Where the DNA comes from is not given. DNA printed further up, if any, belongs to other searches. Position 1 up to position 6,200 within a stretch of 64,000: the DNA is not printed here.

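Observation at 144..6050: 1968-aa protein with 26 haem c sites fused to Ig-like repeats and a parallel beta-helix, in a Bacteroidota-like genome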

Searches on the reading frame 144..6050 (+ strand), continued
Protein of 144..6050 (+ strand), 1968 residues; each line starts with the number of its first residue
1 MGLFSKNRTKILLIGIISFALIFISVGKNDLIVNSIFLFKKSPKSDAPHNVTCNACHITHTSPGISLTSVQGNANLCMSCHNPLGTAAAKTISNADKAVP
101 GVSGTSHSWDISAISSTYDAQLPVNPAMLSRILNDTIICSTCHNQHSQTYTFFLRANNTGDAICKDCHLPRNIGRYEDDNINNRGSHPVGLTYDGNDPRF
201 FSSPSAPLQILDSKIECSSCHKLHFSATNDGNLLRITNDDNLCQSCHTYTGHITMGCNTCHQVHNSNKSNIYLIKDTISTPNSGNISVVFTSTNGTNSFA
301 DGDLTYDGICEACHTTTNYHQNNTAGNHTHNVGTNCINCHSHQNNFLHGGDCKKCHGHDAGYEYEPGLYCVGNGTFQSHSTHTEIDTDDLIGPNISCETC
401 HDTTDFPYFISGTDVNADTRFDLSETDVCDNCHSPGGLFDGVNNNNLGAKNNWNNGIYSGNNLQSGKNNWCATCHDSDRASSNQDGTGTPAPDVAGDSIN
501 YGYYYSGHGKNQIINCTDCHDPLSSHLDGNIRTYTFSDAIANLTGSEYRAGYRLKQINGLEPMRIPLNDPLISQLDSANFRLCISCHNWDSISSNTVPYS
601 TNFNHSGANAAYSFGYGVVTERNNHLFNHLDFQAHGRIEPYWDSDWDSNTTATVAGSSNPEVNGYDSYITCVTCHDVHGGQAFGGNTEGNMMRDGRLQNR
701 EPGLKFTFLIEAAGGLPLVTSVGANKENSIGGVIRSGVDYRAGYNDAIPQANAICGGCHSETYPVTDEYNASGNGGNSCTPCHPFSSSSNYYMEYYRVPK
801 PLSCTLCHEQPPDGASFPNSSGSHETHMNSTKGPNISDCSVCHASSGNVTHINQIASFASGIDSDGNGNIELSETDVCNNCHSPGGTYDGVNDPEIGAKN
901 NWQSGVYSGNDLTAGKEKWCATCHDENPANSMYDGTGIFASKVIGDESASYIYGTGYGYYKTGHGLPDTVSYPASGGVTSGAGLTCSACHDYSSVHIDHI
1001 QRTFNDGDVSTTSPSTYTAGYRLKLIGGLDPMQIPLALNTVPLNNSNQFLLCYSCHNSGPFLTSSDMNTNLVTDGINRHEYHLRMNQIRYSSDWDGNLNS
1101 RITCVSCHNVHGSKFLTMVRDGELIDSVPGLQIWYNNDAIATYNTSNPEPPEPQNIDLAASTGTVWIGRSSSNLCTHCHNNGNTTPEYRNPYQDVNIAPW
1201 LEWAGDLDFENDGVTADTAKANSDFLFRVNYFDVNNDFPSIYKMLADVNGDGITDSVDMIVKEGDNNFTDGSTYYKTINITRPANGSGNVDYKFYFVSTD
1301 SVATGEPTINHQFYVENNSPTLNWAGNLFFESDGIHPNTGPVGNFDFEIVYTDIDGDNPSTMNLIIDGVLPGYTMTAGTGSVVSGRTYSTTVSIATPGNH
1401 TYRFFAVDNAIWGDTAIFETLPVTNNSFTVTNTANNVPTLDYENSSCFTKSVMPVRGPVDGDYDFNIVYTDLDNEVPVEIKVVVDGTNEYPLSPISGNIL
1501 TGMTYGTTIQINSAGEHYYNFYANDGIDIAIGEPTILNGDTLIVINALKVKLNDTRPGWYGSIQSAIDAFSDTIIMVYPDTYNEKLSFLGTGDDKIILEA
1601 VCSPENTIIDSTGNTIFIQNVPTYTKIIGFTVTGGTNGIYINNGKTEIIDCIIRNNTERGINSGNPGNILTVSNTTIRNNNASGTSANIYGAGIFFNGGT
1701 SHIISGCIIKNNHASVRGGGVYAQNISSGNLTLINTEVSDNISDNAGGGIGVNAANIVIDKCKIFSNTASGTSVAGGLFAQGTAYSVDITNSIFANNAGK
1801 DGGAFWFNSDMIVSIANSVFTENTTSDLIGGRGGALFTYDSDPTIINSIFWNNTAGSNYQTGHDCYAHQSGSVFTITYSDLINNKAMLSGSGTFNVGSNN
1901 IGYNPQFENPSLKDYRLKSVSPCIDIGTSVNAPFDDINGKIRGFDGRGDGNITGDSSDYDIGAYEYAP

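Call 85: search_protein_families(library=ncbifam, proteins=[P0029], max_evalue=0.01)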
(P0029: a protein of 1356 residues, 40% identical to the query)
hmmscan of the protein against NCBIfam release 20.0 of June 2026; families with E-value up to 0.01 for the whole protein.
P0029 (1356 aa): 1 family
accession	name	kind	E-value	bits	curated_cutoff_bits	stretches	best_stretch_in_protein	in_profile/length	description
NF041518.1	choice_anch_Q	domain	5.1e-07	29.8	25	1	1262-1304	16-57/58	choice-of-anchor Q domain-containing protein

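Call 86: find_encoding_contigs(protein=P0029, flank=8000, max_places=2)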
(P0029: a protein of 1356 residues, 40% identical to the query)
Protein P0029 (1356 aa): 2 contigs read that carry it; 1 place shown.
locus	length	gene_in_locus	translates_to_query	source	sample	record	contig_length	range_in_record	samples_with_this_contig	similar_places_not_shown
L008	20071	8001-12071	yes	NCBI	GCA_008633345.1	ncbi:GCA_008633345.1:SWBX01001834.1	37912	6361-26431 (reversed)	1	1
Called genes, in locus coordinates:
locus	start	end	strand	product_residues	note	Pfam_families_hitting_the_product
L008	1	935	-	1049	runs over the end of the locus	PF14522:Cytochrome_C7 (faint), PF14537:Cytochrom_c3_2 (faint), PF09699:Paired_CXXCH_1 (faint), PF13205:Big_5 (weak)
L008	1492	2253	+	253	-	PF13620:CarboxypepD_reg, PF14686:fn3_3 (faint), PF17210:SdrD_B (weak), PF00400:WD40 (faint)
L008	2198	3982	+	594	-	-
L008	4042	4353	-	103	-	PF12973:Cupin_7, PF14499:DUF4437 (weak)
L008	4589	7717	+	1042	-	-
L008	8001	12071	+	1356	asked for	PF14522:Cytochrome_C7 (faint), PF13229:Beta_helix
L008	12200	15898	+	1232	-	PF00990:GGDEF, PF13191:AAA_16 (weak), PF13374:TPR_10 (weak), PF13424:TPR_12, PF17874:TPR_MalT, PF13374:TPR_10, PF13424:TPR_12, PF13424:TPR_12, +14 more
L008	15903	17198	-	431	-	PF02550:AcetylCoA_hydro, PF13336:AcetylCoA_hyd_C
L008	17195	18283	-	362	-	PF05222:AlaDh_PNT_N, PF03446:NAD_binding_2 (faint), PF02826:2-Hacid_dh_C (faint), PF01262:AlaDh_PNT_C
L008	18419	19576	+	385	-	PF13173:AAA_14, PF13635:DUF4143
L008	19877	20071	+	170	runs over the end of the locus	-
